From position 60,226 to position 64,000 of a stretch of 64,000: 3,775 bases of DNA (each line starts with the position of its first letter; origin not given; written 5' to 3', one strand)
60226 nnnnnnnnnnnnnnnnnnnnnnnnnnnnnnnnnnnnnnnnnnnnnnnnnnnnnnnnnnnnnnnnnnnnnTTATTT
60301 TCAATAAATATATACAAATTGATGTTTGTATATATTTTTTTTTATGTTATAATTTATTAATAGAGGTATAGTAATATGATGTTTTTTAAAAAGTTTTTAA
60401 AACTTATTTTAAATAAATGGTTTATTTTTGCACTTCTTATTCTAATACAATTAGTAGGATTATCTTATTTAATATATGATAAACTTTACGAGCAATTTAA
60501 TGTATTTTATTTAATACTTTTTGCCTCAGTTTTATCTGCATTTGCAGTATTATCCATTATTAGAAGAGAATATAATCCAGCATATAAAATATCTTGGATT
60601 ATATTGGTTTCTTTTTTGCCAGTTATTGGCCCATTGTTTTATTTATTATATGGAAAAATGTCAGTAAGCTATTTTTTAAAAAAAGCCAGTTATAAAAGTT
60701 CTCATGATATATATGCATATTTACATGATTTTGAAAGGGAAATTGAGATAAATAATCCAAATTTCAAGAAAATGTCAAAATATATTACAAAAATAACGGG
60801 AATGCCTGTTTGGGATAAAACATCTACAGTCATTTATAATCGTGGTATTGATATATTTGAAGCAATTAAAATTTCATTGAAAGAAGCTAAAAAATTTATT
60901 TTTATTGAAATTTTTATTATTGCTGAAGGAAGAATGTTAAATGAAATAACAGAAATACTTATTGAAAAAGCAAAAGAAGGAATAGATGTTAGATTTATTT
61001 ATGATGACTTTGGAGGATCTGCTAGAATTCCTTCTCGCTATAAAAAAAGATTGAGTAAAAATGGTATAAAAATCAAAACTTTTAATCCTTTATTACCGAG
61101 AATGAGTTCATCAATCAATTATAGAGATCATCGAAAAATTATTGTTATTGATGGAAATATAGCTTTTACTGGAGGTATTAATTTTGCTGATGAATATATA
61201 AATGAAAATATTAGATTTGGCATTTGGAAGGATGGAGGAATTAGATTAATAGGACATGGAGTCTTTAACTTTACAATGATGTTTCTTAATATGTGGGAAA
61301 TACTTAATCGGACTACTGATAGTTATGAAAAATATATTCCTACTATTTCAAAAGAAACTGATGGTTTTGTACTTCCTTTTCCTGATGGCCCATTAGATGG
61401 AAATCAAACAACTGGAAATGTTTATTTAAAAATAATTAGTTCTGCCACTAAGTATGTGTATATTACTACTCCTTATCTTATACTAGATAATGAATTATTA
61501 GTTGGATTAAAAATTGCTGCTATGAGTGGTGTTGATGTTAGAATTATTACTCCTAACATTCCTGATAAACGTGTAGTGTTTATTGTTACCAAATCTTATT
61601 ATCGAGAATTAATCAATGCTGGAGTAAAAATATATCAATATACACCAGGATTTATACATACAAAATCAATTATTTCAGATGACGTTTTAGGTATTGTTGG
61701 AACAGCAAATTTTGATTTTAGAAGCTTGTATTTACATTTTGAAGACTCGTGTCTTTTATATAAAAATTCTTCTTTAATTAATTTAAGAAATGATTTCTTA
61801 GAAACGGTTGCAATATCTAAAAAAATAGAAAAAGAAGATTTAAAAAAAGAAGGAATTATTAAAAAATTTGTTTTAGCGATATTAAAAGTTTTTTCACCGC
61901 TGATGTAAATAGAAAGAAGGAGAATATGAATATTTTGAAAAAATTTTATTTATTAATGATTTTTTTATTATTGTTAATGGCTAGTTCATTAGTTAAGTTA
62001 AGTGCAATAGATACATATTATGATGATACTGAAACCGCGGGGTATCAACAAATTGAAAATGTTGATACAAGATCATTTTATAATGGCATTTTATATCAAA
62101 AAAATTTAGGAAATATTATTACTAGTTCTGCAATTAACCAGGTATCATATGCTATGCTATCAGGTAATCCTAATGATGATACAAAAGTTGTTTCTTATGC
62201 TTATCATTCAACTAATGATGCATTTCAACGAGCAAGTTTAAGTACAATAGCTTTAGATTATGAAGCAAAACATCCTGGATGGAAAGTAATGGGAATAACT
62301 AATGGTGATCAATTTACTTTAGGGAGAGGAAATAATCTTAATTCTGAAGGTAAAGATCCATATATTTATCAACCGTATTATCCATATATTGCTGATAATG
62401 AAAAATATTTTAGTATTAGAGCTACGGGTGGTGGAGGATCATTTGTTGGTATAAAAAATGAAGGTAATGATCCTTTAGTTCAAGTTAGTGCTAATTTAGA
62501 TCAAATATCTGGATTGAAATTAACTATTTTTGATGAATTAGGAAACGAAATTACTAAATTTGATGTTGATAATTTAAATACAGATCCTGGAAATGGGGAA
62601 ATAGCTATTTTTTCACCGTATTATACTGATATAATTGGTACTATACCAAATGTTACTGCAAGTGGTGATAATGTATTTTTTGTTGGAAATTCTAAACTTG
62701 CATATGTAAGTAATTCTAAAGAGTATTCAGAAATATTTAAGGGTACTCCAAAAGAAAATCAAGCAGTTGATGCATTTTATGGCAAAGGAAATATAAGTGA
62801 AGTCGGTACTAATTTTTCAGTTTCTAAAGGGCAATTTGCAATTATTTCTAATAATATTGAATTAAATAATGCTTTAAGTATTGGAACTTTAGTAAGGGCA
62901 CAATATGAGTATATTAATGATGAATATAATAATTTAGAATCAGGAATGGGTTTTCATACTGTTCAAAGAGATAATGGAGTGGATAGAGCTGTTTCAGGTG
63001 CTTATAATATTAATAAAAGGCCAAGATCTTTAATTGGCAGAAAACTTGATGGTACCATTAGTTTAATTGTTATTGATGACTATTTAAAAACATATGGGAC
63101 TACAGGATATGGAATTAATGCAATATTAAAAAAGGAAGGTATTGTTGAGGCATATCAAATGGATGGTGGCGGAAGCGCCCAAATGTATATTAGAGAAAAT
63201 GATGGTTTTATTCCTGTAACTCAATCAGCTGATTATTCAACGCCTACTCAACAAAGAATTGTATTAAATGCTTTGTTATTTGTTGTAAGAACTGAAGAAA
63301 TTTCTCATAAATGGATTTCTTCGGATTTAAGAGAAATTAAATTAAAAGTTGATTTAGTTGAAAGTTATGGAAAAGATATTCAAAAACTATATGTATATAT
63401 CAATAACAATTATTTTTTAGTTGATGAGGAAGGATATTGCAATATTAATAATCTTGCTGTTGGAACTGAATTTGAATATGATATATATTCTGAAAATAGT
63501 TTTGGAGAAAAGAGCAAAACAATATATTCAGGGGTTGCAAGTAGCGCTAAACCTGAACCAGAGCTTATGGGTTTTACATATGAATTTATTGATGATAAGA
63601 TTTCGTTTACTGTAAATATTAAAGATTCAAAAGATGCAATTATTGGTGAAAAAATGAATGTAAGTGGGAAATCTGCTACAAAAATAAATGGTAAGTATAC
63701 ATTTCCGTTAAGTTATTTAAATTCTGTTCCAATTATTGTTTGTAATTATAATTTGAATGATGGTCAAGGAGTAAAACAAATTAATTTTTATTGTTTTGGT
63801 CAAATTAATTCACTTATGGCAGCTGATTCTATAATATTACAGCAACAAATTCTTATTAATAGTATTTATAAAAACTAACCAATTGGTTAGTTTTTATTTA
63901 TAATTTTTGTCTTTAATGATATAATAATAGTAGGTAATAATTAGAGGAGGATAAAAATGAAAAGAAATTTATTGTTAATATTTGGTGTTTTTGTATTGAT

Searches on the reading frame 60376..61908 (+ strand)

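Call 105: search_protein_families(library=pfam, proteins=[window:60376-61908:+], max_evalue=0.00001)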
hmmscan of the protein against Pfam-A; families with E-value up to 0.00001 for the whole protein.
window:60376-61908:+ (510 aa): 3 families
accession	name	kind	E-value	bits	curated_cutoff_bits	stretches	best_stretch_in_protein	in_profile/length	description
PF13091.12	PLDc_2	-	8.9e-38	129.6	27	2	351-474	2-128/132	PLD-like domain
PF00614.28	PLDc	-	1.7e-13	50.3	21.9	1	249-274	3-28/28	Phospholipase D Active site motif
PF13396.11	PLDc_N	-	3.4e-11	43.3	23.3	1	52-93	1-41/42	Phospholipase_D-nuclease N-terminal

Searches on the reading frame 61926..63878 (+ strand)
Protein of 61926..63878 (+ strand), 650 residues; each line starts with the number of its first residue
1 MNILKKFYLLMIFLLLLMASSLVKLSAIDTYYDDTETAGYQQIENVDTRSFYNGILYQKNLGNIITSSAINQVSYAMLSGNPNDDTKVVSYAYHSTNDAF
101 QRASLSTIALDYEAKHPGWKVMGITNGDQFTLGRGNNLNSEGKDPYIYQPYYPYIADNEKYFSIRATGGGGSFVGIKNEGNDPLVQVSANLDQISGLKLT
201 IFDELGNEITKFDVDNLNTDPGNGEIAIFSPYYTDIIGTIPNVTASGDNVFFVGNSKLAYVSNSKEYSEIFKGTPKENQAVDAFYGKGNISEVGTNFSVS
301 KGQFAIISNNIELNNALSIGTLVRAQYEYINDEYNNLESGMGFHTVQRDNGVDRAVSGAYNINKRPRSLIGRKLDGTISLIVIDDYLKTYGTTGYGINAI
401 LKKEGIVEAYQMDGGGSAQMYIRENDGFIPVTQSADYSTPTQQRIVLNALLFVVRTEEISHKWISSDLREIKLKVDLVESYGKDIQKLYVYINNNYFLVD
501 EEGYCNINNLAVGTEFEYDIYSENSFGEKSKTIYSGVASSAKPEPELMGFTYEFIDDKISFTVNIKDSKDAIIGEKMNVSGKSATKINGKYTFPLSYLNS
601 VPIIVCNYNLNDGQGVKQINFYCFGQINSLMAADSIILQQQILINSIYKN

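Call 105: search_protein_families(library=pfam, proteins=[window:61926-63878:+], max_evalue=0.00001)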
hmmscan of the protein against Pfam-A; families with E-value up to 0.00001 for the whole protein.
window:61926-63878:+ (650 aa): 1 family
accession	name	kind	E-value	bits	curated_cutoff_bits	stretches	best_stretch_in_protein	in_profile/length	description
PF09992.14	NAGPA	-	6.7e-14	52.9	25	1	296-452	21-168/169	Phosphodiester glycosidase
